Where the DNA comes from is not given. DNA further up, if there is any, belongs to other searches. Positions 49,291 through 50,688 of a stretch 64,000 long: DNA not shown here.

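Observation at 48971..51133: Cluster: deoxyribosyltransferase-like protein divergent from a CoaB-like/aldolase-like fusion and a translationally coupled methyltransferase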

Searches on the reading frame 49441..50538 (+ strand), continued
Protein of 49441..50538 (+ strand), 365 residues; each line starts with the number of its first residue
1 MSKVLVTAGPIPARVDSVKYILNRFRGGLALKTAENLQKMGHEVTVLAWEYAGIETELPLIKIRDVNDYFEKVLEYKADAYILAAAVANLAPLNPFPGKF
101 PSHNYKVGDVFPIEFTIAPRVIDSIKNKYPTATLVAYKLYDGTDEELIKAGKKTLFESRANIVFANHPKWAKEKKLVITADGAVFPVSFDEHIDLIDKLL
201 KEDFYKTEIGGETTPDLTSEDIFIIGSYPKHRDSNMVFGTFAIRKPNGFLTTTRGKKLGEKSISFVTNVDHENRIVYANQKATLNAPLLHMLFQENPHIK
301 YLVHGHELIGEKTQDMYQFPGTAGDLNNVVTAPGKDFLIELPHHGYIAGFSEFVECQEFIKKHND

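Call 59: find_related_loci(query=A1, collection=metagenome_contigs, flank=6000)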
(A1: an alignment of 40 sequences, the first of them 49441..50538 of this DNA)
Query A1 (365 aa) in metagenome_contigs; peptide patterns used: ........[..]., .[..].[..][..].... (x = any residue, [..] = any of these).
183 stretches matched a pattern; 119 encode a relative of the query (tblastn E <= 1e-3); the best 80 are kept; 80 distinct loci.
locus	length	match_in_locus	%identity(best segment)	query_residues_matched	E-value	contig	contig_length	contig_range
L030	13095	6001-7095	66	1-365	2e-170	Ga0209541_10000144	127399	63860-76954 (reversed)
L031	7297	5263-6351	68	1-363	2e-170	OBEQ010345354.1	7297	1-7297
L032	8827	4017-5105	68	1-363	6e-170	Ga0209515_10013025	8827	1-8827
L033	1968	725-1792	57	3-360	2e-143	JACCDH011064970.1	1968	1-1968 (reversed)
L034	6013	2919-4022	56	1-361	9e-133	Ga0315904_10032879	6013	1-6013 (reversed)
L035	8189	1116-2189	54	3-361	8e-131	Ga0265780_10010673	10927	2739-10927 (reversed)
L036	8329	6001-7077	53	1-361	9e-131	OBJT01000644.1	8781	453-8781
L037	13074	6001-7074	53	4-362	3e-130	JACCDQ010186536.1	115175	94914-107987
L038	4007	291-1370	55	1-358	4e-131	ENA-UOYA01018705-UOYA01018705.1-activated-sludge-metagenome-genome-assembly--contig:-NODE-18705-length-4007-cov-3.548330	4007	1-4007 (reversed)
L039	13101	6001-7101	54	3-360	1e-127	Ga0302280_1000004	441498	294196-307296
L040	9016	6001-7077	54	4-363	6e-127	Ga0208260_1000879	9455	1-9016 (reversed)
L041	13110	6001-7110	51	4-364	2e-124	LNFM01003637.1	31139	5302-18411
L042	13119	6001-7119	50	4-364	4e-122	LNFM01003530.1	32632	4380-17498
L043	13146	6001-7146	50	1-363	1e-115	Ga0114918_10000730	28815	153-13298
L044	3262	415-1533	50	1-363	6e-119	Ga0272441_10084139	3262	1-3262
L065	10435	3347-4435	38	1-361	3e-74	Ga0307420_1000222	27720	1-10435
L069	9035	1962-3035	39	1-350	2e-69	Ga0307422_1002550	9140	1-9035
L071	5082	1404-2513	38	1-350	7e-69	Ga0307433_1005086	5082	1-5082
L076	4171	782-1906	39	1-347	9e-59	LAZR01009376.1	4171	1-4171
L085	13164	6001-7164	37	1-352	9e-55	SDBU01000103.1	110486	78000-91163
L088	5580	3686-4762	39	1-325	6e-54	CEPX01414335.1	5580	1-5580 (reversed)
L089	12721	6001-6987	40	1-307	9e-54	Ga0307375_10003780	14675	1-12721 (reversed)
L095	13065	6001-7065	38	1-325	5e-50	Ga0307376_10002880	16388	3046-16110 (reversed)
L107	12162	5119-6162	37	4-325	1e-46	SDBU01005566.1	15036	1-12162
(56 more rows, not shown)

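Call 70: find_encoding_contigs(protein=P0002, flank=8000, max_places=1)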
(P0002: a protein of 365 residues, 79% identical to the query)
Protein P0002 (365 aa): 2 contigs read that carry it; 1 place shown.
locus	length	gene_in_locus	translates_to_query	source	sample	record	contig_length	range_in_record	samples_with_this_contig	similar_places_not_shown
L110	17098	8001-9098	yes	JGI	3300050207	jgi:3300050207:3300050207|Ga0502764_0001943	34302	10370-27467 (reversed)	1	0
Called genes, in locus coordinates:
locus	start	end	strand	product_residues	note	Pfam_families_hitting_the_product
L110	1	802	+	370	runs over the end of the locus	PF08433:KTI12 (faint), PF13521:AAA_28, PF01928:CYTH (weak)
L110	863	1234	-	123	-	-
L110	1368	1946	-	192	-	-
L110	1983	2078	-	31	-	-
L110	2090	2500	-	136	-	PF00293:NUDIX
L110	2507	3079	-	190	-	PF13489:Methyltransf_23 (weak), PF13847:Methyltransf_31, PF08241:Methyltransf_11, PF13649:Methyltransf_25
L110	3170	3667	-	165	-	-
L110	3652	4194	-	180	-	PF04542:Sigma70_r2, PF08281:Sigma70_r4_2, PF04545:Sigma70_r4 (weak)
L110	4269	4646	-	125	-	-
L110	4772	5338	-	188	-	-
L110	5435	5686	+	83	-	PF13453:Zn_ribbon_TFIIB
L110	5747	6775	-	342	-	PF13424:TPR_12 (faint), PF13181:TPR_8 (faint), PF13431:TPR_17 (faint)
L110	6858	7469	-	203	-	PF00702:Hydrolase, PF13419:HAD_2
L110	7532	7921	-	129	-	PF12643:MazG-like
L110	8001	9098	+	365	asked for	PF04127:DFP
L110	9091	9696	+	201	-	PF13489:Methyltransf_23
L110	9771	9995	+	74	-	-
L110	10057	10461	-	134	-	PF03073:TspO_MBR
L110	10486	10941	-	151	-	PF08719:NADAR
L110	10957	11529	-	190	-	PF06821:Ser_hydrolase, PF12146:Hydrolase_4 (weak), PF00561:Abhydrolase_1 (weak)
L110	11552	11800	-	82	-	PF13376:OmdA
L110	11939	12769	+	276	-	PF00072:Response_reg (weak)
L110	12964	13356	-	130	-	-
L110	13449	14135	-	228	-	PF01966:HD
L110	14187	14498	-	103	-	-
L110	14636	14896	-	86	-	-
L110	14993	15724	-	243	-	-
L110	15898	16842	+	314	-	PF13793:Pribosyltran_N, PF00156:Pribosyltran, PF14572:Pribosyl_synth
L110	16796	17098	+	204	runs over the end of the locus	PF00156:Pribosyltran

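Call 71: find_encoding_contigs(protein=P0003, flank=8000, max_places=1)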
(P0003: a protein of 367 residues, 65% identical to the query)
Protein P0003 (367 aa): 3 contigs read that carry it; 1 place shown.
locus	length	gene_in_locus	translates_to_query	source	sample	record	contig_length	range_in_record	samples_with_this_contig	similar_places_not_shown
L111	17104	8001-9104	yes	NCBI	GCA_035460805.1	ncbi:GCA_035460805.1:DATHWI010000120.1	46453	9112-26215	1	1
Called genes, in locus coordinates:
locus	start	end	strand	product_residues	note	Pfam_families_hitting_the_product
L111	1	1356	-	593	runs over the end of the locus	-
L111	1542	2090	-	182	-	PF02627:CMD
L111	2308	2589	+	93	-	-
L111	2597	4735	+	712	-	-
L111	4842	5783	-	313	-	-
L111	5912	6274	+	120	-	-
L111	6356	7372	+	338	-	PF00561:Abhydrolase_1, PF12146:Hydrolase_4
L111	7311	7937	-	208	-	-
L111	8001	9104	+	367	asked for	PF04127:DFP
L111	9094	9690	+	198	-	PF13489:Methyltransf_23 (weak)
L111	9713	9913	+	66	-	-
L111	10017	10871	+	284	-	PF02353:CMAS, PF00891:Methyltransf_2 (weak), PF13489:Methyltransf_23, PF01209:Ubie_methyltran, PF13847:Methyltransf_31, PF08241:Methyltransf_11, PF08242:Methyltransf_12, PF13649:Methyltransf_25, +1 more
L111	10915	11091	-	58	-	-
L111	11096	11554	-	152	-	PF06983:3-dmu-9_3-mt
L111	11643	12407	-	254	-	PF02517:Rce1-like (faint)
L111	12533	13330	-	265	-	-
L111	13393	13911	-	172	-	-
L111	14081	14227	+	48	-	-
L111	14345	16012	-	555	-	-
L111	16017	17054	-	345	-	-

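Call 76: search_protein_families(library=pfam, proteins=[L004:5230-5979:-, L004:7611-8600:-, L004:4058-4939:-, L004:2288-3409:-, L004:9503-10069:-, L004:10117-10791:-, L002:8312-8818:-, L002:9153-9767:-, L002:3149-3565:-, L037:4578-5822:+], max_evalue=0.01)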
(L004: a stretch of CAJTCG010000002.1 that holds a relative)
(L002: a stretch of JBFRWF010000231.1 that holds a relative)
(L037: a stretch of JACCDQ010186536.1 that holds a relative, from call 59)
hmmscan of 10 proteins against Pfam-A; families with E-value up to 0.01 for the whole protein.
L004:5230-5979:- (249 aa): 0 families

L004:7611-8600:- (329 aa): 0 families

L004:4058-4939:- (293 aa): 0 families

L004:2288-3409:- (373 aa): 0 families

L004:9503-10069:- (188 aa): 0 families

L004:10117-10791:- (224 aa): 1 family
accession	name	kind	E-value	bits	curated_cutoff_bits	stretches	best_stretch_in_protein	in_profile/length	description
PF03167.25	UDG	-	3.6e-14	53.5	24.3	1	46-192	5-126/141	Uracil DNA glycosylase superfamily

L002:8312-8818:- (168 aa): 0 families

L002:9153-9767:- (204 aa): 6 families
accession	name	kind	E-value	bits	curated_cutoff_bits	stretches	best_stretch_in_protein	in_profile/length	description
PF13424.12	TPR_12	-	5.5e-14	52.6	30.1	2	34-105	4-77/77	Tetratricopeptide repeat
PF11300.13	DUF3102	-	3.8e-07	30.8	24.4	1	103-152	25-74/129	Protein of unknown function (DUF3102)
PF14938.12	SNAP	-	5.3e-05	23.3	25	1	44-151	86-189/282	Soluble NSF attachment protein, SNAP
PF13181.12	TPR_8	-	0.0018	18.8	25.7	0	74-101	2-29/34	Tetratricopeptide repeat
PF07719.23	TPR_2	-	0.0024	18.3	27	0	74-100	2-28/34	Tetratricopeptide repeat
PF00515.34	TPR_1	-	0.0051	17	27.8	0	75-100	3-28/34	Tetratricopeptide repeat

L002:3149-3565:- (138 aa): 1 family
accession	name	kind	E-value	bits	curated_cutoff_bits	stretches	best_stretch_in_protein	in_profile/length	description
PF01797.21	Y1_Tnp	-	4.8e-35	120.7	23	1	11-134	2-121/121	Transposase IS200 like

L037:4578-5822:+ (414 aa): 2 families
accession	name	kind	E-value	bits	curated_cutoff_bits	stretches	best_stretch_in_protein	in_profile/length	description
PF04095.22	NAPRTase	-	1.2e-82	277.7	20.8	1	189-413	1-236/239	Nicotinate phosphoribosyltransferase (NAPRTase) family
PF17767.7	NAPRTase_N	-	1e-36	126.5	32.6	1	34-154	1-125/125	Nicotinate phosphoribosyltransferase (NAPRTase) N-terminal domain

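Call 79: search_protein_families(library=pfam, alignment_id=A4, max_evalue=0.0001)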
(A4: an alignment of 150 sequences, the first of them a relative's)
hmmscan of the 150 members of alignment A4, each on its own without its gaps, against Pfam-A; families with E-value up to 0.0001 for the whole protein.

A. member 1, L031:792-2456:+ (555 aa): 1 family
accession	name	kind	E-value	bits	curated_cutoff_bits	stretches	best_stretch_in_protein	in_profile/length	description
PF00041.27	fn3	-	1.3e-07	32.2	25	0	303-375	4-71/84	Fibronectin type III domain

B. families by the number of members that match (of 150 scanned): 66 families (the first 25 are shown)
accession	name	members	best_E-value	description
PF07282.18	Cas12f1-like_TNB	3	2.1e-25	Cas12f1-like, TNB domain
PF09424.15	YqeY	3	3.7e-16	Yqey-like protein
PF02086.21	MethyltransfD12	2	2.5e-31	D12 class N6 adenine-specific DNA methyltransferase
PF01385.25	OrfB_IS605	2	5.1e-27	Probable transposase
PF04055.27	Radical_SAM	2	3.2e-13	Radical SAM superfamily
PF04020.18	Phage_holin_4_2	2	3.4e-12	Mycobacterial 4 TMS phage holin, superfamily IV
PF00293.34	NUDIX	2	3.5e-10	NUDIX domain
PF01966.28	HD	2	4.3e-06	HD domain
PF01432.26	Peptidase_M3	1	1.8e-102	Peptidase family M3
PF02353.26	CMAS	1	4.1e-92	Mycolic acid cyclopropane synthetase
PF01916.23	DS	1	5.2e-91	Deoxyhypusine synthase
PF04095.22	NAPRTase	1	1.2e-82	Nicotinate phosphoribosyltransferase (NAPRTase) family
PF03747.19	ADP_ribosyl_GH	1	3e-74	ADP-ribosylglycohydrolase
PF02649.19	GCHY-1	1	5.7e-74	Type I GTP cyclohydrolase folE2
PF13353.11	Fer4_12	1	1.1e-37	4Fe-4S single cluster domain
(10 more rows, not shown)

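Call 85: search_dna_similar(query=window:49441-50538:+, collection=plasmids, mode=protein, max_evalue=0.00001, max_rows=15)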
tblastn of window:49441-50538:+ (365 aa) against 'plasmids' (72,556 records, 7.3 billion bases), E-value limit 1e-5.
No match.

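Call 86: search_protein_representatives(alignment_id=A1)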
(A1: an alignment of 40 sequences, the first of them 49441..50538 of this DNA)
Query: 40 sequences, 365 profile positions. Proteins with E-value up to 0.001 (for the whole library): 2765; up to 1e-10: 645; up to 1e-30: 233. The best 150 are listed.
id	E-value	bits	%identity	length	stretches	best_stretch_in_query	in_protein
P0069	1.6e-150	517.4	-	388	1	1-364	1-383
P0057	2.1e-146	503.8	-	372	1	3-362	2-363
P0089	1.7e-144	497.5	-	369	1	2-362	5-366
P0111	2.5e-144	497.0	-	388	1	2-362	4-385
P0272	2.4e-141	487.2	-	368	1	2-361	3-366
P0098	1.5e-138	478.0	-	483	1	2-360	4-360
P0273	1.3e-136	471.6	-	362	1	1-362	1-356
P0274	6.4e-136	469.3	-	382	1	1-362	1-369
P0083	9.6e-136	468.8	-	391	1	2-363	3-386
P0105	1.1e-135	468.5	-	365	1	4-363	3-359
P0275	1.6e-133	461.4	-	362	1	1-355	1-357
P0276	2.8e-126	437.6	-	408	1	3-362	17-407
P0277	1.0e-125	435.8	-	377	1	2-362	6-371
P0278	1.9e-125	434.9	-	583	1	1-362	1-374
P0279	1.5e-124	431.9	-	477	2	57-355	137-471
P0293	9.8e-106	370.0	-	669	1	1-349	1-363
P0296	5.7e-104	364.2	-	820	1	1-350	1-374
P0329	4.8e-80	285.5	-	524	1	2-349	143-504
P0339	2.3e-77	276.7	-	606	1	57-331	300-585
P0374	3.5e-70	253.0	-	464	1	2-358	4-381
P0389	1.6e-64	234.4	-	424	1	1-347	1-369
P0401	4.3e-56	206.7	-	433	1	3-351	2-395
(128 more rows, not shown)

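Call 87: search_protein_families(library=pfam, proteins=[P0296, P0293, P0339, P0329, P0279, P0098, P0374, P0278, P0401, P0389], max_evalue=0.01)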
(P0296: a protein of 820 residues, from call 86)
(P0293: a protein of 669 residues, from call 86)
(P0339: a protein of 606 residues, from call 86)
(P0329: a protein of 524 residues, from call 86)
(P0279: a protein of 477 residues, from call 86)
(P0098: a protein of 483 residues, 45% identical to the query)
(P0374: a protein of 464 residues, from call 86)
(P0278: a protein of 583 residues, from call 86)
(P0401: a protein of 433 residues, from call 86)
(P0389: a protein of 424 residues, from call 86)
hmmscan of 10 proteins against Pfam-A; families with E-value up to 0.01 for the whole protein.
P0296 (820 aa): 1 family
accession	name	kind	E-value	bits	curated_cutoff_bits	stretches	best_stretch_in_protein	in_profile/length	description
PF04127.22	DFP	-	4.3e-19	69.5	22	1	2-178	4-171/186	DNA/pantothenate metabolism flavoprotein C-terminal domain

P0293 (669 aa): 2 families
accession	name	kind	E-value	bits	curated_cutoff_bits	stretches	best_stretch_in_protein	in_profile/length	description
PF04127.22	DFP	-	1.2e-15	58.3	22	1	2-177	4-171/186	DNA/pantothenate metabolism flavoprotein C-terminal domain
PF09630.15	DUF2024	-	0.00094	19.5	27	0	520-568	30-77/81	Domain of unknown function (DUF2024)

P0339 (606 aa): 2 families
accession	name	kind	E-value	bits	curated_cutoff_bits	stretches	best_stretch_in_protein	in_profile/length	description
PF00271.37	Helicase_C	-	1.7e-13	51.3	23.5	1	46-147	16-110/110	Helicase conserved C-terminal domain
PF04127.22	DFP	-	4.5e-08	33.6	22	1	311-417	71-172/186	DNA/pantothenate metabolism flavoprotein C-terminal domain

P0329 (524 aa): 1 family
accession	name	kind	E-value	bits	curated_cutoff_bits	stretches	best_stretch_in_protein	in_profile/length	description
PF04127.22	DFP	-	5.4e-14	52.8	22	1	142-327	3-180/186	DNA/pantothenate metabolism flavoprotein C-terminal domain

P0279 (477 aa): 1 family
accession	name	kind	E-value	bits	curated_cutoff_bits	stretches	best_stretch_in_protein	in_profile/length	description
PF04127.22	DFP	-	4.6e-15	56.4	22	2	139-248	62-169/186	DNA/pantothenate metabolism flavoprotein C-terminal domain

P0098 (483 aa): 1 family
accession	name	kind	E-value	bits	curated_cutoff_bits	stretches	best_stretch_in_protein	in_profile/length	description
PF04127.22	DFP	-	2e-12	47.7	22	1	3-174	3-169/186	DNA/pantothenate metabolism flavoprotein C-terminal domain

P0374 (464 aa): 2 families
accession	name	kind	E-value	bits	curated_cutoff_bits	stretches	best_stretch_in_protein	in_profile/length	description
PF04127.22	DFP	-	7.9e-15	55.6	22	1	1-177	1-171/186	DNA/pantothenate metabolism flavoprotein C-terminal domain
PF00596.27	Aldolase_II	-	0.00066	20.1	22.2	1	243-324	7-92/183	Class II Aldolase and Adducin N-terminal domain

P0278 (583 aa): 1 family
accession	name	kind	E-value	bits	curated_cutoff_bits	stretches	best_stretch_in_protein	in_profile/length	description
PF04127.22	DFP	-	1.1e-08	35.5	22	1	3-180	5-172/186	DNA/pantothenate metabolism flavoprotein C-terminal domain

P0401 (433 aa): 2 families
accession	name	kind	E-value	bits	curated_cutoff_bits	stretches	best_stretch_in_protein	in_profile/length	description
PF04127.22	DFP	-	1.4e-07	31.9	22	1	2-105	5-104/186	DNA/pantothenate metabolism flavoprotein C-terminal domain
PF00596.27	Aldolase_II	-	0.0078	16.6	22.2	0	294-354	31-91/183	Class II Aldolase and Adducin N-terminal domain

P0389 (424 aa): 2 families
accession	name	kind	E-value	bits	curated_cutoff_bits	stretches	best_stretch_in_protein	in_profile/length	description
PF04127.22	DFP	-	3.1e-18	66.7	22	1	3-178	5-174/186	DNA/pantothenate metabolism flavoprotein C-terminal domain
PF00596.27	Aldolase_II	-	0.005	17.2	22.2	1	254-333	20-91/183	Class II Aldolase and Adducin N-terminal domain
